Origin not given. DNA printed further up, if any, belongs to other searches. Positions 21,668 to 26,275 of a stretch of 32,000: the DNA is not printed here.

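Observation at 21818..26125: One ~1,435-codon ORF joins a solute:sodium symporter to two normally separate cell-wall-sugar enzymes (beta-lactamase-fold hydrolase + DUF1343/NamZ-like)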

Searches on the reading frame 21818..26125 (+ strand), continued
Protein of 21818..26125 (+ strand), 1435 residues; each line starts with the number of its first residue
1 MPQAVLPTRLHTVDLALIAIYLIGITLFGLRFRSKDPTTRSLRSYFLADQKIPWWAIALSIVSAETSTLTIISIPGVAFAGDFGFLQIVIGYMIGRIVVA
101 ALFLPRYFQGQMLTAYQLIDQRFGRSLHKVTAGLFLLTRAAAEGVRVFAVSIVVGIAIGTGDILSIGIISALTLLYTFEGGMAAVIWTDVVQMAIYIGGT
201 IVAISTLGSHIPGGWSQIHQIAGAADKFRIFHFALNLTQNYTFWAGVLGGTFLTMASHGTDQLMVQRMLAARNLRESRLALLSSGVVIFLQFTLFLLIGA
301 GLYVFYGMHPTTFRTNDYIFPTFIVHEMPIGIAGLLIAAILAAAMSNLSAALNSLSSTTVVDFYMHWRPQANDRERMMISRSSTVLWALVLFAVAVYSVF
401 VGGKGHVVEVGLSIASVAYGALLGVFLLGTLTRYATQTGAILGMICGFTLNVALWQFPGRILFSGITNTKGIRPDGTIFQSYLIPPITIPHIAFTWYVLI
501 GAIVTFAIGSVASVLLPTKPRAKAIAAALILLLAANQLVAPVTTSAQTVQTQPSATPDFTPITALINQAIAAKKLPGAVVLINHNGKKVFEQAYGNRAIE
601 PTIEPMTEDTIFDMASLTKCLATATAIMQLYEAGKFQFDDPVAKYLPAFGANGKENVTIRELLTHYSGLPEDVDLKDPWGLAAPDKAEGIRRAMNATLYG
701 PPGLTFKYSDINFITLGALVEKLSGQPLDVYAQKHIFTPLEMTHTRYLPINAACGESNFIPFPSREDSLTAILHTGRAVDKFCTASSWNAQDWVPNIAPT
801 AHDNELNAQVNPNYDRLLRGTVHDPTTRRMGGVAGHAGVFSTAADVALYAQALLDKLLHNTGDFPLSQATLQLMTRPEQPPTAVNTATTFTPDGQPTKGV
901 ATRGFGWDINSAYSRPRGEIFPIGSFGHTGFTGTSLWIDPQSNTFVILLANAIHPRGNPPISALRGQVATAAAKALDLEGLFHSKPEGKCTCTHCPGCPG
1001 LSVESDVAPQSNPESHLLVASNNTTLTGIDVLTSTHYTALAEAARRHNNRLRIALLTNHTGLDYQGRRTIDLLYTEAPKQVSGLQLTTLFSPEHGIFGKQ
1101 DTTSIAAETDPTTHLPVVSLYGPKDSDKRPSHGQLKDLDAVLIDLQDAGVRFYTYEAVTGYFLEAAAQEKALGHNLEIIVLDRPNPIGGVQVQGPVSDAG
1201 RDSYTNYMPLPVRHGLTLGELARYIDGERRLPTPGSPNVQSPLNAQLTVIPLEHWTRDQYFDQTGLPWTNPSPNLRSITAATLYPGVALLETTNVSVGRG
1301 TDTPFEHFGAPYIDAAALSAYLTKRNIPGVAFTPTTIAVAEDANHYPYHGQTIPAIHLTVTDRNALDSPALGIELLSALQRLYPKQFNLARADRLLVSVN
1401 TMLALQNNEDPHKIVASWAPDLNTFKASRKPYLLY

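Call 44: search_protein_families(library=pfam, proteins=[P0124, P0177, P0187, P0208, P0237, P0223, P0133, P0142], max_evalue=0.00001)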
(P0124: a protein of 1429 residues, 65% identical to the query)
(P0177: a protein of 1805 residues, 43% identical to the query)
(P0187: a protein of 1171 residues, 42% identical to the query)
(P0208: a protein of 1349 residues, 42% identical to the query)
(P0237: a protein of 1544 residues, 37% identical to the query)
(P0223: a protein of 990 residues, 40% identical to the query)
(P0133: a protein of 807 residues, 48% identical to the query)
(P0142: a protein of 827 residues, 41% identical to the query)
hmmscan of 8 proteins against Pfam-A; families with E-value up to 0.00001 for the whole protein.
P0124 (1429 aa): 3 families
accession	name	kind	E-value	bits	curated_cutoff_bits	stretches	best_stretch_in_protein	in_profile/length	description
PF00144.29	Beta-lactamase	-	4e-58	197.6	27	1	378-822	3-319/329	Beta-lactamase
PF07075.17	NamZ_N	-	3.6e-53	180.4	26.9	1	1222-1416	2-184/203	Exo-beta-N-acetylmuramidase NamZ, N-terminal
PF00474.23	SSF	-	1.8e-13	50.6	22.8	1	11-155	204-331/406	Sodium:solute symporter family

P0177 (1805 aa): 5 families
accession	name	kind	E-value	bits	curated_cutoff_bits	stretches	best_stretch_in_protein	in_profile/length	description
PF07075.17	NamZ_N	-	9.7e-70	234.5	26.9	1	1431-1643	1-202/203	Exo-beta-N-acetylmuramidase NamZ, N-terminal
PF00144.29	Beta-lactamase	-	6.8e-60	203.4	27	1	1052-1381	2-317/329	Beta-lactamase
PF20732.2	NamZ_C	-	9.6e-38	130.8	25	1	1647-1804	1-152/152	Exo-beta-N-acetylmuramidase NamZ, C-terminal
PF13517.12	FG-GAP_3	-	2.3e-13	50.9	26.9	1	730-787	1-61/61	FG-GAP-like repeat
PF01839.29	FG-GAP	-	1.9e-07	31.3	22.1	0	772-800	5-33/37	FG-GAP repeat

P0187 (1171 aa): 5 families
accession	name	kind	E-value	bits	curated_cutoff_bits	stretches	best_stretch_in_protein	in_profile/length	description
PF07075.17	NamZ_N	-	1.3e-65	221.1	26.9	1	817-1017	1-201/203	Exo-beta-N-acetylmuramidase NamZ, N-terminal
PF00144.29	Beta-lactamase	-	4e-61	207.4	27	1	423-768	1-318/329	Beta-lactamase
PF20732.2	NamZ_C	-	1.6e-41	143.1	25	1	1022-1171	1-152/152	Exo-beta-N-acetylmuramidase NamZ, C-terminal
PF22301.2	AUDH_beta_propeller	-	6.1e-12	46.1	27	1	115-289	6-177/179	Aldos-2-ulose dehydratase, beta-propeller domain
PF13517.12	FG-GAP_3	-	1.7e-08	35.4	26.9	0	35-51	44-60/61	FG-GAP-like repeat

P0208 (1349 aa): 5 families
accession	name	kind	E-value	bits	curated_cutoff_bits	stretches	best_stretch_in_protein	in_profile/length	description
PF00144.29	Beta-lactamase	-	3.4e-77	260.2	27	1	616-944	1-318/329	Beta-lactamase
PF00933.27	Glyco_hydro_3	-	1.4e-75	255.2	27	1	59-379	2-315/316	Glycosyl hydrolase family 3 N terminal domain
PF07075.17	NamZ_N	-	3e-75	252.5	26.9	1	984-1185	1-202/203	Exo-beta-N-acetylmuramidase NamZ, N-terminal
PF20732.2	NamZ_C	-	9.6e-34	117.8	25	1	1189-1341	1-152/152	Exo-beta-N-acetylmuramidase NamZ, C-terminal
PF01915.27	Glyco_hydro_3_C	-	3e-11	44.1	31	1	418-586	1-171/200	Glycosyl hydrolase family 3 C-terminal domain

P0237 (1544 aa): 3 families
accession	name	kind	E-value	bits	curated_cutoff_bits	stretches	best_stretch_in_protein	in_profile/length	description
PF07075.17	NamZ_N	-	1.1e-163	541.2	26.9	2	60-286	1-202/203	Exo-beta-N-acetylmuramidase NamZ, N-terminal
PF20732.2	NamZ_C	-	1.8e-78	263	25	2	720-895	1-152/152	Exo-beta-N-acetylmuramidase NamZ, C-terminal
PF00395.25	SLH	-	3.1e-34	117.1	20.8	3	1423-1466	1-44/44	S-layer homology domain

P0223 (990 aa): 3 families
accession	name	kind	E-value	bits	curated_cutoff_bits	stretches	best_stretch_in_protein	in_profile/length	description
PF07075.17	NamZ_N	-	5e-174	575.1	26.9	2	58-257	1-202/203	Exo-beta-N-acetylmuramidase NamZ, N-terminal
PF20732.2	NamZ_C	-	2.9e-101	337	25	2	656-816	1-152/152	Exo-beta-N-acetylmuramidase NamZ, C-terminal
PF16403.11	Bact_surface_Ig-like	-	8.7e-11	42.2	27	1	830-893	6-66/71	Bacterial surface protein, Ig-like domain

P0133 (807 aa): 3 families
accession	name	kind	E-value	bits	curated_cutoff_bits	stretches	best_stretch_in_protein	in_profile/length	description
PF07075.17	NamZ_N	-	4.5e-83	278.1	26.9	1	454-653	1-202/203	Exo-beta-N-acetylmuramidase NamZ, N-terminal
PF00144.29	Beta-lactamase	-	2.4e-75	254.2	27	1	44-381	2-316/329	Beta-lactamase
PF20732.2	NamZ_C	-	1.4e-41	143.2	25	1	657-806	1-152/152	Exo-beta-N-acetylmuramidase NamZ, C-terminal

P0142 (827 aa): 3 families
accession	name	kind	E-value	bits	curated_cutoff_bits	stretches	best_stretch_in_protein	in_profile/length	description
PF07075.17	NamZ_N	-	6.1e-80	267.8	26.9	1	473-672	1-202/203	Exo-beta-N-acetylmuramidase NamZ, N-terminal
PF00144.29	Beta-lactamase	-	4.3e-68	230.4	27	1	67-401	1-316/329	Beta-lactamase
PF20732.2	NamZ_C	-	3.4e-47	161.4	25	1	677-825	2-152/152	Exo-beta-N-acetylmuramidase NamZ, C-terminal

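Call 85: find_homologous_proteins(query=P0138, max_evalue=1e-30)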
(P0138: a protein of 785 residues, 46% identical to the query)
Query P0138 (785 aa): 8000 proteins with E <= 1e-30 among 8000 candidates; the best 120 are listed.
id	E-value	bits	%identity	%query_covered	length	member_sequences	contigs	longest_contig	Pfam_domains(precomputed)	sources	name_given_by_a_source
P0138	0.0e+0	1800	100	100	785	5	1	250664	PF07075.18,PF20732.3,PF00144.30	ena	-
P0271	0.0e+0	1506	84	98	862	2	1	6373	PF07075.18,PF20732.3,PF00144.30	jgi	jgi:uncharacterized protein YbbC (DUF1343 family)/CubicO group peptidase (beta-lactamase class C fam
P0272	0.0e+0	1477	82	100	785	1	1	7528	PF07075.18,PF20732.3,PF00144.30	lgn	-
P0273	0.0e+0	1467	81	100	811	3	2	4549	PF07075.18,PF20732.3,PF00144.30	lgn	-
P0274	0.0e+0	1450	81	100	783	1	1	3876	PF07075.18,PF20732.3,PF00144.30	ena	-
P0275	0.0e+0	1447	81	98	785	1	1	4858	PF07075.18,PF20732.3,PF00144.30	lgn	-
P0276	0.0e+0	1430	79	100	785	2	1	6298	PF07075.18,PF20732.3,PF00144.30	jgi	-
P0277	0.0e+0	1424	80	98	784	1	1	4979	PF07075.18,PF20732.3,PF00144.30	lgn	-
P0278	0.0e+0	1424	81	98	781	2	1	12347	PF07075.18,PF20732.3,PF00144.30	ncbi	ncbi:MAG: exo-beta-N-acetylmuramidase NamZ domain-containing protein [Gallionella sp.]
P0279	0.0e+0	1420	79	100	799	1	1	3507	PF07075.18,PF20732.3,PF00144.30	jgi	-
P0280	0.0e+0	1418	79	100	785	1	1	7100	PF07075.18,PF20732.3,PF00144.30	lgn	-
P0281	0.0e+0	1414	79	100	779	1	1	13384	PF07075.18,PF20732.3,PF00144.30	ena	-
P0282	0.0e+0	1414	79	100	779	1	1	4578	PF07075.18,PF20732.3,PF00144.30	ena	-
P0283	0.0e+0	1411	80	98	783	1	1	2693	PF07075.18,PF20732.3,PF00144.30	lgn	-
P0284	0.0e+0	1411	79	100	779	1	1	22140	PF07075.18,PF20732.3,PF00144.30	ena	-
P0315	0.0e+0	1216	68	100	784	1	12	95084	PF07075.18,PF20732.3,PF00144.30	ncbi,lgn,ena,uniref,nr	ncbi:exo-beta-N-acetylmuramidase NamZ domain-containing protein [Ferrovum sp.]|uniref:exo-beta-N-ace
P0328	0.0e+0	1171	68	96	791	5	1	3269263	PF07075.18,PF20732.3,PF00144.30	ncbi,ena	-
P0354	0.0e+0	1107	64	96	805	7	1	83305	PF07075.18,PF20732.3,PF00144.30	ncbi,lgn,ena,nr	ncbi:MAG: DUF1343 domain-containing protein [Nitrospirae bacterium]|nr:DUF1343 domain-containing pro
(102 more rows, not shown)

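Call 86: find_encoding_contigs(protein=P0328, flank=8000, max_places=1)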
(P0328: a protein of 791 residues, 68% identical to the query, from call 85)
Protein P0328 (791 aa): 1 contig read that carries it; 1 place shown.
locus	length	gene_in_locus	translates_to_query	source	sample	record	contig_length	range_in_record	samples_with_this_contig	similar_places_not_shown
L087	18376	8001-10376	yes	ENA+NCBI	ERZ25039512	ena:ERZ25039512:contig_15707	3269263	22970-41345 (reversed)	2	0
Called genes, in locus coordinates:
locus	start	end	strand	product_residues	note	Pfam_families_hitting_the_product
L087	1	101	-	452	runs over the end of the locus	PF01743:PolyA_pol, PF12627:PolyA_pol_RNAbd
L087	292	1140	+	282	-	PF08543:Phos_pyr_kin, PF00294:PfkB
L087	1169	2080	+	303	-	-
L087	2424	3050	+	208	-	PF00691:OmpA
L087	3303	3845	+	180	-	-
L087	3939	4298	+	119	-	PF01925:TauE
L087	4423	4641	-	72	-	-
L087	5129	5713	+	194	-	PF00083:Sugar_tr, PF07690:MFS_1, PF12832:MFS_1_like (weak)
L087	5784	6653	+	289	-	PF01522:Polysacc_deac_1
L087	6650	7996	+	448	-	PF13200:DUF4015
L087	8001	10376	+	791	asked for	PF00144:Beta-lactamase, PF07075:NamZ_N, PF20732:NamZ_C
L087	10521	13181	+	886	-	PF28598:PDH_E1_N, PF00456:Transketolase_N, PF17831:PDH_E1_M, PF22613:Transketolase_C_1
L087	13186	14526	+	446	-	PF00364:Biotin_lipoyl, PF25984:BSH_YknX (faint), PF25973:BSH_CzcB (faint), PF02817:E3_binding, PF00198:2-oxoacid_dh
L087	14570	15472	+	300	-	-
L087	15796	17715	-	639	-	PF13623:SurA_N_2, PF13624:SurA_N_3, PF09312:SurA_N (weak), PF13145:Rotamase_2, PF13616:Rotamase_3, PF00639:Rotamase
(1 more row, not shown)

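Call 87: find_encoding_contigs(protein=P0315, flank=8000, max_places=1)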
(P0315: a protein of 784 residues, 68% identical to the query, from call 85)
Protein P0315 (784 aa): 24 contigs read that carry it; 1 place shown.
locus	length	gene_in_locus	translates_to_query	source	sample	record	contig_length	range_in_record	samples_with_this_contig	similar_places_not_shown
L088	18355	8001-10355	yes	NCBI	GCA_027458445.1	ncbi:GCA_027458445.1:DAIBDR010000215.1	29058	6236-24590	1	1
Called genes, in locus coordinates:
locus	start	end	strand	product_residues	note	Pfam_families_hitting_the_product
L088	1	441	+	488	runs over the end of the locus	PF00154:RecA_N (faint), PF05625:PAXNEB (faint), PF06745:ATPase, PF13481:AAA_25, PF03796:DnaB_C (weak), PF06745:ATPase, PF13481:AAA_25, PF23442:DUF7125 (weak), +12 more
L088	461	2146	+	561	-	PF00990:GGDEF, PF00563:EAL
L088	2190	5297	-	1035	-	PF01590:GAF, PF13185:GAF_2, PF01590:GAF, PF13185:GAF_2, PF00989:PAS, PF08448:PAS_4, PF00990:GGDEF, PF00563:EAL, +1 more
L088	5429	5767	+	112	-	PF00581:Rhodanese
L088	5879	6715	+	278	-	PF01522:Polysacc_deac_1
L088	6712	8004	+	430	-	PF13200:DUF4015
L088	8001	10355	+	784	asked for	PF00144:Beta-lactamase, PF07075:NamZ_N, PF20732:NamZ_C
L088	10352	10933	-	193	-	PF00081:Sod_Fe_N, PF02777:Sod_Fe_C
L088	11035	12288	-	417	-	PF00155:Aminotran_1_2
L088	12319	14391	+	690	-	PF00270:DEAD (faint), PF04851:ResIII, PF17757:UvrB_inter, PF27431:UvrB_3rd, PF00271:Helicase_C, PF12344:UvrB, PF02151:UVR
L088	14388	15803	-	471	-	PF01565:FAD_binding_4, PF02913:FAD-oxidase_C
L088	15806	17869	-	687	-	PF00795:CN_hydrolase, PF02540:NAD_synthase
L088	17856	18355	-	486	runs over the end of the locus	PF02321:OEP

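Call 88: find_encoding_contigs(protein=P0354, flank=8000, max_places=1)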
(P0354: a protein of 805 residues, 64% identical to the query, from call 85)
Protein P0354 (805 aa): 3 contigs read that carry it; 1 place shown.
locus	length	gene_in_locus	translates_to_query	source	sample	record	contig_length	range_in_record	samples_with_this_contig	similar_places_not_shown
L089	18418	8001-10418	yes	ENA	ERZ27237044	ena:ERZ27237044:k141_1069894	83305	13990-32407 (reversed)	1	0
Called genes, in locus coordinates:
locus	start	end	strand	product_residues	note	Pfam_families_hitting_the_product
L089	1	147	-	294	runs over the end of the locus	PF21948:LplA-B_cat, PF03099:BPL_LplA_LipB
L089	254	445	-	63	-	PF10133:CooT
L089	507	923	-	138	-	PF12953:DUF3842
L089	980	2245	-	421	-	PF02403:Seryl_tRNA_N, PF00587:tRNA-synt_2b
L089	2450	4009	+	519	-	PF02120:Flg_hook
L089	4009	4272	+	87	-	PF01312:Bac_export_2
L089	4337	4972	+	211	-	PF00730:HhH-GPD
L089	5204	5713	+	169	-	-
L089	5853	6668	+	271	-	PF01522:Polysacc_deac_1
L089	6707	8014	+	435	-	PF13620:CarboxypepD_reg, PF13715:CarbopepD_reg_2 (weak), PF13200:DUF4015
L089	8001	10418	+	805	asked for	PF00144:Beta-lactamase, PF07075:NamZ_N, PF20732:NamZ_C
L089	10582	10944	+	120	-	-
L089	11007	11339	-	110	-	PF04266:ASCH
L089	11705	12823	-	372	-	PF22113:Mtrc-MtrF_II-IV_dom (faint), PF09699:Paired_CXXCH_1 (weak)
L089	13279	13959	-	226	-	PF00535:Glycos_transf_2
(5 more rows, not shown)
